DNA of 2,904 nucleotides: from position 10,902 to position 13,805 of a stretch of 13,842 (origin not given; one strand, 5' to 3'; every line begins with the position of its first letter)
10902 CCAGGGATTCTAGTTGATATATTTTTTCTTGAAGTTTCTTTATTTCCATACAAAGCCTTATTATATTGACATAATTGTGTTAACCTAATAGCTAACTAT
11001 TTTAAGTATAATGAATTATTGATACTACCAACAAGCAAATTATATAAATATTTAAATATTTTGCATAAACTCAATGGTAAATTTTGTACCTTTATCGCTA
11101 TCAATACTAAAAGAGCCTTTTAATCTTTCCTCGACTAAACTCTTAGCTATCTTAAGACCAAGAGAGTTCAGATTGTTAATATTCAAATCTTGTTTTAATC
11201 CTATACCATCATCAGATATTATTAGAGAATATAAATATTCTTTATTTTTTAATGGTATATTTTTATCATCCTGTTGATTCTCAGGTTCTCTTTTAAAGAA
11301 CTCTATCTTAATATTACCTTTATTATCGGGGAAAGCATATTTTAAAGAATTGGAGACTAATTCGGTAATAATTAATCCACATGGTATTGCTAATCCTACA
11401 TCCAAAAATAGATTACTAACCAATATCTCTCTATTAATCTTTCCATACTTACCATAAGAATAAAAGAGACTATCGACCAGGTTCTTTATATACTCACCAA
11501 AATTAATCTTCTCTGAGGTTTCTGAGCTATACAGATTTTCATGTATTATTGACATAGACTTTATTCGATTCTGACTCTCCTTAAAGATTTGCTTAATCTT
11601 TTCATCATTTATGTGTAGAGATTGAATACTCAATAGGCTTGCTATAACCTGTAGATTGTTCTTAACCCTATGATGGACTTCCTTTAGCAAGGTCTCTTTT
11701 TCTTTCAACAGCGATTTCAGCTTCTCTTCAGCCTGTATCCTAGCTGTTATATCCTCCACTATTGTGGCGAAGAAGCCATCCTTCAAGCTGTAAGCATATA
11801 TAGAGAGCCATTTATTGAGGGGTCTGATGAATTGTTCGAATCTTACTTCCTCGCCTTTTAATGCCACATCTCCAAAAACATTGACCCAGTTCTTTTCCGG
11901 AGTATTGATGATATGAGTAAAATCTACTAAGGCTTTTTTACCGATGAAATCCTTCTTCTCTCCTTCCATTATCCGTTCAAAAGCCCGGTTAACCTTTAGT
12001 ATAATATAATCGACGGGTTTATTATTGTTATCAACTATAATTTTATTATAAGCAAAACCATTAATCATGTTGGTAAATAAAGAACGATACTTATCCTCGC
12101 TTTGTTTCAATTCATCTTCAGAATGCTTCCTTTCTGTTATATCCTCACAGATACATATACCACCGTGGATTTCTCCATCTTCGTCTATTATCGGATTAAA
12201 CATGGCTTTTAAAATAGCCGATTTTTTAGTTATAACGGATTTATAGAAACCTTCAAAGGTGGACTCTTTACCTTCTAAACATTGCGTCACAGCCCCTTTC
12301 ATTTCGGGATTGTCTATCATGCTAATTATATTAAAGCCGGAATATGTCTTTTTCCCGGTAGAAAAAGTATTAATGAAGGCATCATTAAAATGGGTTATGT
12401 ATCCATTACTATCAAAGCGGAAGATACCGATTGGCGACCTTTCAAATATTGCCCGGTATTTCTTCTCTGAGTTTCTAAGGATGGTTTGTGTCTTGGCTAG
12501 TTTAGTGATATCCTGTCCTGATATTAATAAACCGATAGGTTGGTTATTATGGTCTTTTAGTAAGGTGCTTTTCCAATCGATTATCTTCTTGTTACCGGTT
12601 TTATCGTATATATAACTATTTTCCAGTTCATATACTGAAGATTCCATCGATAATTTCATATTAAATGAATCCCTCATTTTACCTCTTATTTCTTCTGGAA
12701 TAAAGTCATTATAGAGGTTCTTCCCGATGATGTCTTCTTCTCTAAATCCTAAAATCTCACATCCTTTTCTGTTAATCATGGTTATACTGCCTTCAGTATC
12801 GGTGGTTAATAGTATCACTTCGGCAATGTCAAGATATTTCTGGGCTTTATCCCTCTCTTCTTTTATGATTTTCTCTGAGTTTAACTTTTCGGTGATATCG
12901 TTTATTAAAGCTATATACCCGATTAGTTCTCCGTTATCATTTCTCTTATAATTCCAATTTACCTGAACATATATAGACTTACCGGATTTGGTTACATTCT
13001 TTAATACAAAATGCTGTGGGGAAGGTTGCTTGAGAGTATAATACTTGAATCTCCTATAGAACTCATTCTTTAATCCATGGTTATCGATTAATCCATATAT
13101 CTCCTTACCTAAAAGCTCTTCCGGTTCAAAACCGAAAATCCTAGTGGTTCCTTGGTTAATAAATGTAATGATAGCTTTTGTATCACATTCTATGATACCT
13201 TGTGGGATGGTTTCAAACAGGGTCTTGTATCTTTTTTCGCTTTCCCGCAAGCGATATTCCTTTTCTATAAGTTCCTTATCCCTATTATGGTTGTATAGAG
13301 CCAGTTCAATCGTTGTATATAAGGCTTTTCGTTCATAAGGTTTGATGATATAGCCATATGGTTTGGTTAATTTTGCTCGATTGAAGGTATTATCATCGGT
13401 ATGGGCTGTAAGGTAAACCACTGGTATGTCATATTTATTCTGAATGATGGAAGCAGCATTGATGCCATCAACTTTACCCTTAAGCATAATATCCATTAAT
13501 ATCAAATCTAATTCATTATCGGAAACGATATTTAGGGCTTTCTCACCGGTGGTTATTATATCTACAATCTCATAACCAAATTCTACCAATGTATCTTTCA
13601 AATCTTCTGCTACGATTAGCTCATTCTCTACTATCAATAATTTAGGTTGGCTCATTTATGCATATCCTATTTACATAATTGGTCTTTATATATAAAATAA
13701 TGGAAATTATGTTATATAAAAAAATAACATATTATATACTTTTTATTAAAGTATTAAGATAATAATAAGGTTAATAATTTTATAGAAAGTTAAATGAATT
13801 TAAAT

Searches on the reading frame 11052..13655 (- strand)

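Call 21: search_protein_families(library=pfam, proteins=[window:11052-13655:-], max_evalue=0.001)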
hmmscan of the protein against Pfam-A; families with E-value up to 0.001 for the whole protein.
window:11052-13655:- (867 aa): 12 families
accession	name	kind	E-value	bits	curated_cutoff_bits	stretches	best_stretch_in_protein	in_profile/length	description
PF00989.32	PAS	-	1.3e-37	128.7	22.6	3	142-254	2-113/113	PAS fold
PF13426.13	PAS_9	-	8.9e-32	109.9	27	3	151-256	1-103/103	PAS domain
PF08448.16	PAS_4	-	3.5e-30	104.9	23.1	3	280-386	6-108/110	PAS fold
PF07568.18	HisKA_2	-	5.2e-29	100.6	22.3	1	659-734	1-76/76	Histidine kinase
PF13188.13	PAS_8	-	5.8e-24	83.6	21.8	2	142-192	2-49/65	PAS domain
PF00072.30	Response_reg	-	2.3e-17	63.6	30.2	1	7-116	2-110/111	Response regulator receiver domain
PF08447.18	PAS_3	-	7.7e-16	58.6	25.6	2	293-376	3-85/89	PAS fold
PF02518.31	HATPase_c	-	9.5e-08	32.9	26.4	1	760-863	7-107/111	Histidine kinase-, DNA gyrase B-, and HSP90-like ATPase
PF12860.13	PAS_7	-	8.6e-07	29.5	27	0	610-644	81-115/115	PAS fold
PF07536.20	HWE_HK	-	4.5e-06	27.8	22.8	1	659-714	1-54/83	HWE histidine kinase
PF24820.1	Diguanyl_cycl_sensor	-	1.3e-05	25.5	28.1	0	279-332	7-58/109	Diguanylate cyclase-like sensor domain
PF08348.17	PAS_6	-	0.00042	20.6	27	0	471-510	72-110/115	YheO-like PAS domain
